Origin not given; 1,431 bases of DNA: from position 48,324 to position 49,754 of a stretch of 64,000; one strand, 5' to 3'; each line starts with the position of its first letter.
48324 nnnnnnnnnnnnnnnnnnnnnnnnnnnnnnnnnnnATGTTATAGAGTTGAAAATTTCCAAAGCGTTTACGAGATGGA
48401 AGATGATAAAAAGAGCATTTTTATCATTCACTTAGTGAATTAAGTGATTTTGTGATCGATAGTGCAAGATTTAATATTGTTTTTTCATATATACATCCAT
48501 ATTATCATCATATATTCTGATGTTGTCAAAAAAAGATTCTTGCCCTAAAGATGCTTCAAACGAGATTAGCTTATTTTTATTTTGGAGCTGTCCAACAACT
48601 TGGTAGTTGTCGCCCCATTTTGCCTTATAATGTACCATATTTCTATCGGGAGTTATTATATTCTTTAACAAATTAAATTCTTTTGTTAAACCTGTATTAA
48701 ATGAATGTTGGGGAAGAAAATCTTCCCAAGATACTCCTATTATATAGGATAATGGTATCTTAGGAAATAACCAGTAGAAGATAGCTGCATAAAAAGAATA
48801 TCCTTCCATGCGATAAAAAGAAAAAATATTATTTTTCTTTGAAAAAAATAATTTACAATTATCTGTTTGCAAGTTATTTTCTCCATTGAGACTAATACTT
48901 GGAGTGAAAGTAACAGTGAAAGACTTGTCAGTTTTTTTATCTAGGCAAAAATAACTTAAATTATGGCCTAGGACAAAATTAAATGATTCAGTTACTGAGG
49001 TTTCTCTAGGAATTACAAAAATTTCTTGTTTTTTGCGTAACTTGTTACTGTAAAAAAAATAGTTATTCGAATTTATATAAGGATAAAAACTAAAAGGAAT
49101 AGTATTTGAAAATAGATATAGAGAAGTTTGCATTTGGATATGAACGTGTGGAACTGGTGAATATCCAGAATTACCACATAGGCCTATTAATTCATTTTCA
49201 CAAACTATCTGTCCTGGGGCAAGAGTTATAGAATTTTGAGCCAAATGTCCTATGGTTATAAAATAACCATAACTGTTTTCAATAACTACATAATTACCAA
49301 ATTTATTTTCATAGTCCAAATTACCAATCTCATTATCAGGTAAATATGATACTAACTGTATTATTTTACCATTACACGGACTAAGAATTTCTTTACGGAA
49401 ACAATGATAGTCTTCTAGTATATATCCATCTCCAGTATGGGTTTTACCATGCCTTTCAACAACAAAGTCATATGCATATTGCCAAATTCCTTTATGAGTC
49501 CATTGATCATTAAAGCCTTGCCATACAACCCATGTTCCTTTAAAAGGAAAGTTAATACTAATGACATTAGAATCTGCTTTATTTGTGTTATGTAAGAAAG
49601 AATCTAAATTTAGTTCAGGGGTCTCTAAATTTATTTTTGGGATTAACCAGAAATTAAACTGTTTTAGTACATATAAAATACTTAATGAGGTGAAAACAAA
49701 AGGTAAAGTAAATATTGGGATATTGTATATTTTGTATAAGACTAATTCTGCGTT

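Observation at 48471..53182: Tightly coupled PqqD-like / ATP-grasp / PLP-decarboxylase / UT-M23 operon: candidate undescribed ligation-decarboxylation system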

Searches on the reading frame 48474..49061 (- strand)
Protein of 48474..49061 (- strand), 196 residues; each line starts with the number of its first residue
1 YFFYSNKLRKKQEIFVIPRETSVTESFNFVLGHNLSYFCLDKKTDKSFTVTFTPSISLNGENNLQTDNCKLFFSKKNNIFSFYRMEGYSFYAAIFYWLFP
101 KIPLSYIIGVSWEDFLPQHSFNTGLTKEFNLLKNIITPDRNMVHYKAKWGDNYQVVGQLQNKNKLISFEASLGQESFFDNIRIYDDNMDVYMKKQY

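Call 57: predict_structure(alignment_id=A3)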
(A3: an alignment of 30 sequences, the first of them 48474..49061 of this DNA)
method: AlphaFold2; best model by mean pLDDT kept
length: 196 residues; sequences in the alignment: 30
mean_pLDDT: 86.3   pTM: 0.80
mean pLDDT of the five models: 86.3, 84.9, 84.3, 83.8, 83.1
residues with pLDDT >= 90: 115; 70-90: 64; 50-70: 11; < 50: 6
segments of 3 or more residues with pLDDT < 50: 1-6
pLDDT, mean of each block of 10 residues (from residue 1): 51 78 92 92 88 97 97 95 93 91 92 89 72 74 93 94 92 85 80 77
secondary structure, 60 per line:
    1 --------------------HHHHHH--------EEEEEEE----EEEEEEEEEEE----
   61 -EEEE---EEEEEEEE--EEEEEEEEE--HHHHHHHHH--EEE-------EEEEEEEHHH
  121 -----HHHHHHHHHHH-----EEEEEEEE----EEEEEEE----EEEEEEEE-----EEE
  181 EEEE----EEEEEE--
elements in order: H21-26 E35-41 E46-56 E62-65 E69-76 E79-87 H90-98 E101-103 E111-117 H126-136 E142-149 E154-160 E165-172 E178-184 E189-194
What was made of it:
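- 48474..49061 (-): About 196-aa β-rich C-terminal domain with no known family or fold match. AF2 model of the domain alone has pLDDT 86.3 (call 57).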

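Call 59: fold_search(model_id=the predicted structure, library=pdb)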
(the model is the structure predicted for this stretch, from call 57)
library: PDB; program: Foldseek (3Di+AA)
matches with E <= 10: 814; with E <= 0.001: 0
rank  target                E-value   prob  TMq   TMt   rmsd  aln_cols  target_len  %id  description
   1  9azz_A                2.1e-03  0.99  0.30  0.33   9.7       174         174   10  Crystal structure of outer membrane lipoprotein carrier protein (LolA) from Ehrlichia ruminantium (released 2024-03-20)
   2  9azz_C                2.9e-03  0.98  0.28  0.30   9.1       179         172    8  Crystal structure of outer membrane lipoprotein carrier protein (LolA) from Ehrlichia ruminantium (released 2024-03-20)
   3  2zpc                  3.0e-03  0.99  0.30  0.32  11.0       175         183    9  Crystal structure of the R43L mutant of LolA in the closed form (released 2008-08-05)
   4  9azz_B                4.1e-03  0.99  0.31  0.34  10.1       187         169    9  Crystal structure of outer membrane lipoprotein carrier protein (LolA) from Ehrlichia ruminantium (released 2024-03-20)
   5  8v1k_A                5.7e-03  0.99  0.31  0.32  12.4       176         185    9  Crystal structure of outer membrane lipoprotein carrier protein (LolA) from Francisella tularensis (released 2023-11-29)
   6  8t5j                  7.4e-03  0.95  0.29  0.34  11.1       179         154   11  Crystal structure of outer membrane lipoprotein carrier protein (LolA) from Francisella philomiragia (released 2023-06-28)
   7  7z6w                  1.1e-02  0.96  0.30  0.31  11.3       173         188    8  Complex of E. coli LolA and lipoprotein (released 2022-09-07)
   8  7sfp                  1.4e-02  0.94  0.34  0.40   7.8       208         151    8  Crystal structure of OssO, a spirocyclase involved in the biosynthesis of ossamycin (released 2022-08-17)
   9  4a60                  1.7e-02  0.98  0.34  0.44   9.4       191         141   10  Crystal structure of human testis-specific fatty acid binding protein 9 (FABP9) (released 2011-11-09)
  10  2w7q_B                1.8e-02  0.94  0.30  0.32   9.5       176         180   12  Structure of Pseudomonas aeruginosa LolA (released 2009-12-29)
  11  1ua8                  1.9e-02  0.97  0.31  0.34  11.3       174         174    7  Crystal structure of the lipoprotein localization factor, LolA (released 2003-07-15)
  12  1alb                  2.1e-02  0.92  0.28  0.39  10.9       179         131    8  CRYSTAL STRUCTURE OF RECOMBINANT MURINE ADIPOCYTE LIPID-BINDING PROTEIN (released 1993-10-31)
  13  4ki3_B                2.5e-02  0.82  0.29  0.32  13.8       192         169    9  1.70 Angstrom resolution crystal structure of outer-membrane lipoprotein carrier protein (lolA) from Yersinia pestis C (released 2013-05-15)
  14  3p6c                  2.6e-02  0.91  0.30  0.40  11.0       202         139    9  Human adipocyte lipid-binding protein FABP4 in complex with citric acid (released 2011-04-13)
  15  6ayl                  2.7e-02  0.89  0.29  0.40  10.0       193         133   10  Human adipocyte lipid-binding protein FABP4 in complex with fluorescein (released 2018-09-12)
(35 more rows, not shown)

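Call 60: search_protein_representatives(protein=window:48474-49061:-)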
Query: 196 residues. Proteins with E-value up to 0.001 (for the whole library): 36; up to 1e-10: 2; up to 1e-30: 1. The best 36 are listed.
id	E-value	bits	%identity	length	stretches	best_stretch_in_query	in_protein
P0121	4.3e-127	437.7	100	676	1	1-196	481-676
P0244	4.0e-14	69.1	32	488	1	32-181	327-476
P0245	1.1e-09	54.5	27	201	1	21-192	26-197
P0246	2.0e-09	53.7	31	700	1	10-159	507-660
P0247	2.1e-09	53.7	32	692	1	19-125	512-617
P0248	6.3e-09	52.1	27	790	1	9-140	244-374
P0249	2.8e-08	50.0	28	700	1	6-185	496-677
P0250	3.3e-08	49.8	27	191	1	59-190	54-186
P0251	7.2e-08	48.7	28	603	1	8-181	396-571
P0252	2.5e-07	46.9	31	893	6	20-52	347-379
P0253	2.2e-06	43.8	33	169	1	36-131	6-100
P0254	2.5e-06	43.6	29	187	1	27-126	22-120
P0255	8.1e-06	42.0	24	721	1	20-159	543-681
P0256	1.0e-05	41.7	27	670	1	49-159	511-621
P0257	1.3e-05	41.3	25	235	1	14-151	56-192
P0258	1.4e-05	41.2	27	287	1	28-161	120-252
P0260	2.2e-05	40.6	27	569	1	44-161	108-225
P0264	4.7e-05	39.5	26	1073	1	18-139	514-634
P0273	3.3e-04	36.7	26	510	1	53-149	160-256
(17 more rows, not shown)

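Call 61: search_protein_families(library=pfam, proteins=[P0244, P0245, P0248, P0250, P0260, P0273, P0258, P0257, P0251, P0264], max_evalue=0.001)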
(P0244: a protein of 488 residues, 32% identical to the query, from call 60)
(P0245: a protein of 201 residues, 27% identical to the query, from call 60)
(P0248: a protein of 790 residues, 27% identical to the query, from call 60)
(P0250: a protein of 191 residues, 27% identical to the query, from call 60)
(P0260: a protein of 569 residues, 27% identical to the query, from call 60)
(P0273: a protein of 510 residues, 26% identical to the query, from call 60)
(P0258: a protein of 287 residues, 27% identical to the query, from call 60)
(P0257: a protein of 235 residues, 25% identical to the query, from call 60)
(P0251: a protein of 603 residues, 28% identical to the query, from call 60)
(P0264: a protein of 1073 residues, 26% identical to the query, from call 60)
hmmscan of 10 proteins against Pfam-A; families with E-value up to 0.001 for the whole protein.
P0244 (488 aa): 2 families
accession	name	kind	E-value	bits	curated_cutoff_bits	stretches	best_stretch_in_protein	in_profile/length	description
PF03253.19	UT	-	6.3e-18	65.4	25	1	1-94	197-290/292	Urea transporter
PF01551.29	Peptidase_M23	-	3.6e-10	40.4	28.7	1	184-274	12-88/96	Peptidase family M23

P0245 (201 aa): 0 families

P0248 (790 aa): 8 families
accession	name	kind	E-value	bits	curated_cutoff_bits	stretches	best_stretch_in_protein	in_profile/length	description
PF14559.12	TPR_19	-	8.7e-10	39.2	25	1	562-628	1-67/68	Tetratricopeptide repeat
PF01551.29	Peptidase_M23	-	9.8e-10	38.9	28.7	1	126-215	15-90/96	Peptidase family M23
PF13432.12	TPR_16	-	2.4e-09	37.9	32.7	1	562-619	7-64/65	Tetratricopeptide repeat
PF13174.12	TPR_6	-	1.4e-08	35.3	26.3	0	522-551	4-33/33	Tetratricopeptide repeat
PF13428.12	TPR_14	-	1e-05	26.2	23.5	0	590-628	5-43/44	Tetratricopeptide repeat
PF07719.23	TPR_2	-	2.7e-05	24.4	27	0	522-550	5-33/34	Tetratricopeptide repeat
PF00515.34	TPR_1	-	0.00022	21.3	27.8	0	523-550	6-33/34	Tetratricopeptide repeat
PF24575.1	TPR_Slam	-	0.00041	21.2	35.2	0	566-607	61-102/104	Surface lipoprotein assembly modifier, N-terminal TPR repeats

P0250 (191 aa): 0 families

P0260 (569 aa): 1 family
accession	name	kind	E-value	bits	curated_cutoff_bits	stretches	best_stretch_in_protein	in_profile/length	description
PF01551.29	Peptidase_M23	-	2.8e-06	27.9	28.7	1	8-46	51-90/96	Peptidase family M23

P0273 (510 aa): 11 families
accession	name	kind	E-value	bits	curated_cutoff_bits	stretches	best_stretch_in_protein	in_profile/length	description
PF01551.29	Peptidase_M23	-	9.8e-10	38.9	28.7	1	28-88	31-89/96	Peptidase family M23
PF13432.12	TPR_16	-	6.4e-08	33.3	32.7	1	364-421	7-64/65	Tetratricopeptide repeat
PF07719.23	TPR_2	-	7.2e-08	32.4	27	1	393-420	6-33/34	Tetratricopeptide repeat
PF14559.12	TPR_19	-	1.2e-06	29.2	25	1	367-420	4-57/68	Tetratricopeptide repeat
PF13176.12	TPR_7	-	1.9e-06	27.9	27.9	0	393-420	4-31/36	Tetratricopeptide repeat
PF00515.34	TPR_1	-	2.9e-06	27.3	27.8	1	393-419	6-32/34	Tetratricopeptide repeat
PF13371.12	TPR_9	-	6.4e-06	26.5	35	1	364-422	5-63/73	Tetratricopeptide repeat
PF13181.12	TPR_8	-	1.1e-05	25.7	25.7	1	390-420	3-33/34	Tetratricopeptide repeat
PF13428.12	TPR_14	-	3.1e-05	24.7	23.5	0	392-423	5-36/44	Tetratricopeptide repeat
PF13424.12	TPR_12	-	4.5e-05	24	30.1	1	364-417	19-74/77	Tetratricopeptide repeat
PF13174.12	TPR_6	-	0.00021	22.2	26.3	0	392-417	4-29/33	Tetratricopeptide repeat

P0258 (287 aa): 1 family
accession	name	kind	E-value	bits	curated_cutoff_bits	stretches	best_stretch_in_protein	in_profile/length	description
PF01551.29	Peptidase_M23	-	1.8e-10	41.3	28.7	1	12-72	31-89/96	Peptidase family M23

P0257 (235 aa): 0 families

P0251 (603 aa): 1 family
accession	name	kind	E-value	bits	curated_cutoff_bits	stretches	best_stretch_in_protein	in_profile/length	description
PF03253.19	UT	-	3.6e-62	210.6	25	1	2-285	4-290/292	Urea transporter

P0264 (1073 aa): 10 families
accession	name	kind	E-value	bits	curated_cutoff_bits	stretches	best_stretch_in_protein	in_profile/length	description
PF03253.19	UT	-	4.4e-50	170.9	25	1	11-294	3-290/292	Urea transporter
PF14559.12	TPR_19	-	3.2e-18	66.2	25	2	972-1027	1-56/68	Tetratricopeptide repeat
PF13428.12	TPR_14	-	2.1e-10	40.7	23.5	0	844-878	5-39/44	Tetratricopeptide repeat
PF07719.23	TPR_2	-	6e-10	38.9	27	0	777-804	6-33/34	Tetratricopeptide repeat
PF01551.29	Peptidase_M23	-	4.5e-09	36.8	28.7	1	388-477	15-90/96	Peptidase family M23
PF00515.34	TPR_1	-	2.8e-08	33.7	27.8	0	777-803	6-32/34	Tetratricopeptide repeat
PF13181.12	TPR_8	-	1e-06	28.9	25.7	0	776-804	5-33/34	Tetratricopeptide repeat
PF13432.12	TPR_16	-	1.4e-06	29.1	32.7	1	817-873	8-64/65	Tetratricopeptide repeat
PF23914.1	TPR_CcmH_CycH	-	0.00013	22.3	42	0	922-1027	44-152/158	Cytochrome c-type biogenesis protein H TPR domain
PF11846.14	Wzy_C_2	-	0.00018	22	28.5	0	819-874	126-180/191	Virulence factor membrane-bound polymerase, C-terminal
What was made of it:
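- Similar fusions recur (call 61).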

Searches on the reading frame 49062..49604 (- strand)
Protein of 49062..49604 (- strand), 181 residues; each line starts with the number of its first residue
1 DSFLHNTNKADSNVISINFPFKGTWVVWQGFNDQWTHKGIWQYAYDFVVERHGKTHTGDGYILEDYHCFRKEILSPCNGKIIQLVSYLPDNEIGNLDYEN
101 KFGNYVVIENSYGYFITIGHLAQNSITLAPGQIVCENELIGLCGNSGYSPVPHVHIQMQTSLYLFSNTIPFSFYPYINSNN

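Call 78: search_solved_structures(query=window:49062-49604:-, max_evalue=1, show_alignments=3)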
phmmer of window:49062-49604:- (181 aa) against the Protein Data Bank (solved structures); distinct sequences matched with E-value up to 1: 27.
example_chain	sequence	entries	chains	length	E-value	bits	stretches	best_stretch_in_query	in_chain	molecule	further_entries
5j1l_A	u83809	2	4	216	6e-05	26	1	98-159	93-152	ToxR-activated gene (TagE)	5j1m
6jmx_A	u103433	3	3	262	0.00032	23.6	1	102-157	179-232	Peptidase M23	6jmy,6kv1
6ue4_A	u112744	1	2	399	0.00046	23.1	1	102-158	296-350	ShyA endopeptidase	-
6u2a_A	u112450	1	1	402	0.00046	23.1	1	102-158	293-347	ShyA endopeptidase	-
6yj1_A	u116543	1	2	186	0.00067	22.6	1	96-158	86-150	ORF007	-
4qp5_A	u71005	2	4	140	0.00076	22.4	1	107-178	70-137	Lysostaphin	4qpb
9gy1_A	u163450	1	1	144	0.001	22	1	89-159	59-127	Peptidase, M23 family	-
6jn7_A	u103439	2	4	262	0.0015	21.4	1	102-157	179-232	Peptidase M23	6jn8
5nmy_A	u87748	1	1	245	0.0022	20.9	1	107-178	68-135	Lysostaphin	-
4lxc_A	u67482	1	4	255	0.0023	20.8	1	107-178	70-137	Lysostaphin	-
6jn1_A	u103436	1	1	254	0.0067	19.3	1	102-156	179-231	Peptidase M23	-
6jn0_A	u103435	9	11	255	0.0068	19.3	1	102-156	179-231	Peptidase M23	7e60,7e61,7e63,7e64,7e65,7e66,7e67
6jmz_A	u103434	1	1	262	0.0068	19.3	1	102-156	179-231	Peptidase M23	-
6rk4_A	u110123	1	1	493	0.0072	19.2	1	107-177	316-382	Lysostaphin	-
9m7n_A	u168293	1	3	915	0.0095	18.8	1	101-163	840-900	Gp16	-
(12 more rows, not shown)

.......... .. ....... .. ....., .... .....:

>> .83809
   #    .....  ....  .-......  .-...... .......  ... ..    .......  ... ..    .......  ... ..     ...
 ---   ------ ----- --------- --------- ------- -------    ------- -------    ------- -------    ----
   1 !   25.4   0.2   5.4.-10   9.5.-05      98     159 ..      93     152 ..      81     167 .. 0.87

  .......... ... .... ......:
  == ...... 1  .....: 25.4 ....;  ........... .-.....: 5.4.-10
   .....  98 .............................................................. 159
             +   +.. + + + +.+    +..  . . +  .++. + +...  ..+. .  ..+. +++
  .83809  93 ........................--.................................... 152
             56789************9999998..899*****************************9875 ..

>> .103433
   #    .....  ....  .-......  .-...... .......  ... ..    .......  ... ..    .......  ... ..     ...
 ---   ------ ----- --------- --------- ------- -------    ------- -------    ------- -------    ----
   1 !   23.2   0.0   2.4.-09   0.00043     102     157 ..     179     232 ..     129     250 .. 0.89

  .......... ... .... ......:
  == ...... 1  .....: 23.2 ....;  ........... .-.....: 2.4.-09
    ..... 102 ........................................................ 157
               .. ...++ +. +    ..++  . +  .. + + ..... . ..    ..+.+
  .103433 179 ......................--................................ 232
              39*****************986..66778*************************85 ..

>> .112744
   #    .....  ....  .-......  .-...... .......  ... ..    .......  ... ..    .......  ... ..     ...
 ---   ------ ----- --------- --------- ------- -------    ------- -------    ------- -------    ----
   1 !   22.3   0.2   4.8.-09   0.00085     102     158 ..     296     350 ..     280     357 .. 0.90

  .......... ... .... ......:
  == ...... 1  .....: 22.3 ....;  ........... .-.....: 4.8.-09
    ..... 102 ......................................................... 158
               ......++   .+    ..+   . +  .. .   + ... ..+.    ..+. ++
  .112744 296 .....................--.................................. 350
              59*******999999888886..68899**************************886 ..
